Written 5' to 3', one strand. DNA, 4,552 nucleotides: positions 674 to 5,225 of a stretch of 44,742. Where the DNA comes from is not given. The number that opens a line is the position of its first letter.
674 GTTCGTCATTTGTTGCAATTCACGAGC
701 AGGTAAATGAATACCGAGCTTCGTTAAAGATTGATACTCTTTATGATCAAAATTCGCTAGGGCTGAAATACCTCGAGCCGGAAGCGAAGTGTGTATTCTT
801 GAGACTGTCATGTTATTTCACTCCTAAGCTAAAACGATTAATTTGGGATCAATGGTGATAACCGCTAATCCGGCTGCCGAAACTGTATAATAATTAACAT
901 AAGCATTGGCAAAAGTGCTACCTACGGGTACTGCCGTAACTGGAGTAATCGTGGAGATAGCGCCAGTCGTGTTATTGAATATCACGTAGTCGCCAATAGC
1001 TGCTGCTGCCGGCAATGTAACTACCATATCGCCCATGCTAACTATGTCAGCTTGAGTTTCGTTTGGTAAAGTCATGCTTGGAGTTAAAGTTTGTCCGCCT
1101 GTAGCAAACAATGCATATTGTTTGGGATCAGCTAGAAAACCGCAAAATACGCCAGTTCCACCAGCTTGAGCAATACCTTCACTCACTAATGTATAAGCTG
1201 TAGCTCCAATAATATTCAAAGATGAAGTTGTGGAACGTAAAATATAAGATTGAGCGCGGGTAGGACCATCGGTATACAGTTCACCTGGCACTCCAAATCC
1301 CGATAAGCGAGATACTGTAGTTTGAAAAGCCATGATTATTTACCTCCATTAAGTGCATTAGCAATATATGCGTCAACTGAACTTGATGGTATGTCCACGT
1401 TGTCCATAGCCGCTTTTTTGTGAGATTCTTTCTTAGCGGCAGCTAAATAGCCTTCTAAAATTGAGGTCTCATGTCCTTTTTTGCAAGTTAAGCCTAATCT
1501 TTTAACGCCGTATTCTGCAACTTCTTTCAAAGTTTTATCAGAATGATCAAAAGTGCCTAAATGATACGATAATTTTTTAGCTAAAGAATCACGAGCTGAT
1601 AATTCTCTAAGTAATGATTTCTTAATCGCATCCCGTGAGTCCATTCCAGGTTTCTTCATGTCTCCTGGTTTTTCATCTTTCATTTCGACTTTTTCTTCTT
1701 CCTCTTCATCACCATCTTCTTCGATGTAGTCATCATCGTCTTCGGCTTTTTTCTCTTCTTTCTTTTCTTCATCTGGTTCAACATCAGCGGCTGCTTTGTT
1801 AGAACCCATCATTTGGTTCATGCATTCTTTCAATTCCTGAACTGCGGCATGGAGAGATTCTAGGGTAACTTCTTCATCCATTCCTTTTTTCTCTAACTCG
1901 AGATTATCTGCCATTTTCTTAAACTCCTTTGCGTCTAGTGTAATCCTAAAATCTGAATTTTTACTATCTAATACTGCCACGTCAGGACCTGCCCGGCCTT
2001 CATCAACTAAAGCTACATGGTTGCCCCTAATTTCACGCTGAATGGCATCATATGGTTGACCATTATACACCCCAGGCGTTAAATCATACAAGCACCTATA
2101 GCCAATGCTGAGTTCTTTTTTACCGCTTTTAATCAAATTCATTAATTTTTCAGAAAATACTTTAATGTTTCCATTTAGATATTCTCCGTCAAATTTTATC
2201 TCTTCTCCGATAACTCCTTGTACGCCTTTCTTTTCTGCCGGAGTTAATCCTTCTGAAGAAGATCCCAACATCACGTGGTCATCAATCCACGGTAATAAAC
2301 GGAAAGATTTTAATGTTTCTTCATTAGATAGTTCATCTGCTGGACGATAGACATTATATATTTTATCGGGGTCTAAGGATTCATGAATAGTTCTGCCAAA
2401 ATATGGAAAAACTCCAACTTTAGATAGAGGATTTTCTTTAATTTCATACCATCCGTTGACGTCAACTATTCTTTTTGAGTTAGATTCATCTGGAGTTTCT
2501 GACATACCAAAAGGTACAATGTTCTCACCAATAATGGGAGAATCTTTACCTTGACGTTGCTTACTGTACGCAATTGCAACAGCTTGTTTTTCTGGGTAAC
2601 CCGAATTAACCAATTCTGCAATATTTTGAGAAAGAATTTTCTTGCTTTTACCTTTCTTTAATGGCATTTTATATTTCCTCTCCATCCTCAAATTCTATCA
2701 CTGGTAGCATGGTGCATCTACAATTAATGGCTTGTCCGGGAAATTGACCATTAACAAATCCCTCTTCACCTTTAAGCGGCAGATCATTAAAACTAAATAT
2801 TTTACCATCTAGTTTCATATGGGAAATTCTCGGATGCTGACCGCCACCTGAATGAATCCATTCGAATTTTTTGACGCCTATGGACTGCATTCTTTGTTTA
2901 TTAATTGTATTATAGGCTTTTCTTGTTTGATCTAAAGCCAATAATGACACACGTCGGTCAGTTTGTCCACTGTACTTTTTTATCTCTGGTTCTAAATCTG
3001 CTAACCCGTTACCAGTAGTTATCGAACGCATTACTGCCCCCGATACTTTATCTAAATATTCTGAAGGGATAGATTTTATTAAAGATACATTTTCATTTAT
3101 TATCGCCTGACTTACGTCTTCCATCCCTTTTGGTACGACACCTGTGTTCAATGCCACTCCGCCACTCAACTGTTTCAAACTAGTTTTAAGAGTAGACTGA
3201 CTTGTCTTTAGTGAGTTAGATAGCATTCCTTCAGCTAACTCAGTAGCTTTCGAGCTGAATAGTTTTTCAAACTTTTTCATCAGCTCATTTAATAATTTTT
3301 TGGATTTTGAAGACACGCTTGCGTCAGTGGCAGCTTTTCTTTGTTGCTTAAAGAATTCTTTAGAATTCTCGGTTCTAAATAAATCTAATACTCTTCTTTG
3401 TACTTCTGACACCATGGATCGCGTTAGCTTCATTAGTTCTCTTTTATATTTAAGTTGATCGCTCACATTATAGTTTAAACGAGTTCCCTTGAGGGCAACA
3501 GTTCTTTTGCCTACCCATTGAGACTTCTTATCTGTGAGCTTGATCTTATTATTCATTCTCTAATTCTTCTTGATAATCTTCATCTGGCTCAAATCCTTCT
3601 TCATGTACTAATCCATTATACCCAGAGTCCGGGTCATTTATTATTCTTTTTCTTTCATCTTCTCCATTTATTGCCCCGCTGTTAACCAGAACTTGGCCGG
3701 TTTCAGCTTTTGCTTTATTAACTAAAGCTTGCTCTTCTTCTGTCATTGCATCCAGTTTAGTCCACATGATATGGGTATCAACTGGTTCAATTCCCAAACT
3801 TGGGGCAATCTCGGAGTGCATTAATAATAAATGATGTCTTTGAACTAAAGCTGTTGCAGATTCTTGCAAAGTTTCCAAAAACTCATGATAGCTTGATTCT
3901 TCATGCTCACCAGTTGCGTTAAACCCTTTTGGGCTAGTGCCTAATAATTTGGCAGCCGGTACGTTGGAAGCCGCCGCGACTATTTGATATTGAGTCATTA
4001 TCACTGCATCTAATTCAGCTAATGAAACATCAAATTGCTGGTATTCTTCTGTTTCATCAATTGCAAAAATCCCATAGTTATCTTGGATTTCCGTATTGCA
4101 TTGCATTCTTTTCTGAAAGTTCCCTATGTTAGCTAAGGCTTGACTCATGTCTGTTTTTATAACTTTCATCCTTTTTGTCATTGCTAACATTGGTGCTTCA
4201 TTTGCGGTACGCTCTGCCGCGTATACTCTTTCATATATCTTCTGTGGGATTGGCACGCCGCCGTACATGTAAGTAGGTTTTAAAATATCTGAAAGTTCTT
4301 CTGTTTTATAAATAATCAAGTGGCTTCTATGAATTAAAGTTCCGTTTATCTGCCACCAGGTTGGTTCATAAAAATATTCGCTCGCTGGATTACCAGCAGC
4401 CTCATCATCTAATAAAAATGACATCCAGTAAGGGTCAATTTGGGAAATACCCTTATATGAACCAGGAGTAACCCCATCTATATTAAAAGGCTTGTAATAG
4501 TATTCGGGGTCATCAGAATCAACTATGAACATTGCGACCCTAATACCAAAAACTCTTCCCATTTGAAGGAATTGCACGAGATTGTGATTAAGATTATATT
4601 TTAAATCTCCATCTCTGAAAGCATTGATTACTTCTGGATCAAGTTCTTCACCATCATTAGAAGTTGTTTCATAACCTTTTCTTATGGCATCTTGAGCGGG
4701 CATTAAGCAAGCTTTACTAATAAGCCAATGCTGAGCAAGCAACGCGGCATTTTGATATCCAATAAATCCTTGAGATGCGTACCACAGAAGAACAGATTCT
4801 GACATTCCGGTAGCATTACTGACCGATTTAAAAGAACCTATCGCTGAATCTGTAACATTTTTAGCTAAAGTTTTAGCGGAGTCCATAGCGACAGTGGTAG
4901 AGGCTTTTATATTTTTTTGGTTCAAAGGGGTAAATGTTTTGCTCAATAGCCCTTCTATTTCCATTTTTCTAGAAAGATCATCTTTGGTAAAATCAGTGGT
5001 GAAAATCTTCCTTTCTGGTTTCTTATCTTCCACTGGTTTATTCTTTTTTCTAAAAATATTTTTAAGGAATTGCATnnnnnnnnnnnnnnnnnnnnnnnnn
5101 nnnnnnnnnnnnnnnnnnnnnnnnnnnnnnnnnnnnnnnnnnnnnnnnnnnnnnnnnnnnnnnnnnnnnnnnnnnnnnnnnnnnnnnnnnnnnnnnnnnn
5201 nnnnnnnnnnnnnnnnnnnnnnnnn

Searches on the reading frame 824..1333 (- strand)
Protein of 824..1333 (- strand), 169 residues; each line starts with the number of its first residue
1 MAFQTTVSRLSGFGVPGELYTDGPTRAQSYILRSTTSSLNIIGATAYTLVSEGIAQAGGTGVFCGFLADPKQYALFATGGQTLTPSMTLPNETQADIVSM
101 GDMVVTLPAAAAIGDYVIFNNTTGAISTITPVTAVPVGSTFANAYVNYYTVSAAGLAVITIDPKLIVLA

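Call 102: search_protein_families(library=phrogs, proteins=[window:824-1333:-], max_evalue=0.00001)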
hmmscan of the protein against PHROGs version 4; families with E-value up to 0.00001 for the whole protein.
window:824-1333:- (169 aa): 2 families
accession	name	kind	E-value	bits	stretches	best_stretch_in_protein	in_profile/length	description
phrog_3645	-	head and packaging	7.8e-37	127.7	1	1-161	1-172/176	virion structural protein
phrog_2122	-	head and packaging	7.4e-07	29.9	1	1-135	1-138/165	minor head protein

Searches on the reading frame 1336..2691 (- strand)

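Call 102: search_protein_families(library=phrogs, proteins=[window:1336-2691:-], max_evalue=0.00001)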
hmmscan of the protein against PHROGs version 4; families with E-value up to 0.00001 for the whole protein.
window:1336-2691:- (451 aa): 8 families
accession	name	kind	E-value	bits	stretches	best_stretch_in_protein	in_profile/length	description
phrog_3778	-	head and packaging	2.6e-117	394.2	2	71-340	156-423/593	head maturation protease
phrog_530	-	head and packaging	4.6e-52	178.5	1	71-430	30-349/390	head maturation protease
phrog_2229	-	head and packaging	5.5e-52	178.5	1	71-405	13-298/428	head maturation protease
phrog_12864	-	head and packaging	2.7e-41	143.1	1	70-260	36-227/468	head maturation protease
phrog_30637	-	unknown function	9.4e-24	84.3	1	71-363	736-1035/1119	-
phrog_2423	-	unknown function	6.1e-18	65.6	1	9-51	1-43/52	-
phrog_16985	-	unknown function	1e-17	65.4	1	80-328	19-258/436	-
phrog_1961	-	unknown function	2.6e-17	64.1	1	80-338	19-261/417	-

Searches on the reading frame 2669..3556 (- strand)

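Call 102: search_protein_families(library=phrogs, proteins=[window:2669-3556:-], max_evalue=0.00001)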
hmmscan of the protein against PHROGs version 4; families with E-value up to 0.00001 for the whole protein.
window:2669-3556:- (295 aa): 8 families
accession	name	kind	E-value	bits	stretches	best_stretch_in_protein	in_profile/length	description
phrog_324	-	head and packaging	3.1e-70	238.9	1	4-293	47-324/624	head morphogenesis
phrog_15127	-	head and packaging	1.7e-30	107.1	1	35-279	6-244/602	head protein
phrog_4529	-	head and packaging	3.1e-26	93.7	1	46-290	59-291/533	minor head protein and DNA pilot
phrog_2468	-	head and packaging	8.3e-20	72.4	1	32-288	34-274/303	head morphogenesis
phrog_595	-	head and packaging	1.7e-17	65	1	50-288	69-299/513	head maturation protease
phrog_2662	-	head and packaging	2.8e-10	40.4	1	63-288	494-710/717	portal protein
phrog_6577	-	unknown function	1.1e-09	38.1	1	136-288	84-231/1066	-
phrog_115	-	head and packaging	2.7e-09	37.7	1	33-292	73-323/665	minor head protein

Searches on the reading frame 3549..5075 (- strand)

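Call 102: search_protein_families(library=phrogs, proteins=[window:3549-5075:-], max_evalue=0.00001)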
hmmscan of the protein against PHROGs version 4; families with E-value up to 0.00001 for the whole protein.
window:3549-5075:- (508 aa): 5 families
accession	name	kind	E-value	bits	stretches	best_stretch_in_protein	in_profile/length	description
phrog_4660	-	head and packaging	7.2e-160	534.9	1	58-493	65-491/765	minor head protein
phrog_146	-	head and packaging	3.5e-86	291.4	1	54-506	14-450/587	portal protein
phrog_15528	-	head and packaging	2e-41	143.2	1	78-493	32-465/794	portal protein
phrog_30637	-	unknown function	1.1e-26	94.1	1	246-502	3-262/1119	-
phrog_12751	-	unknown function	1.7e-11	44.9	1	274-478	12-218/283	-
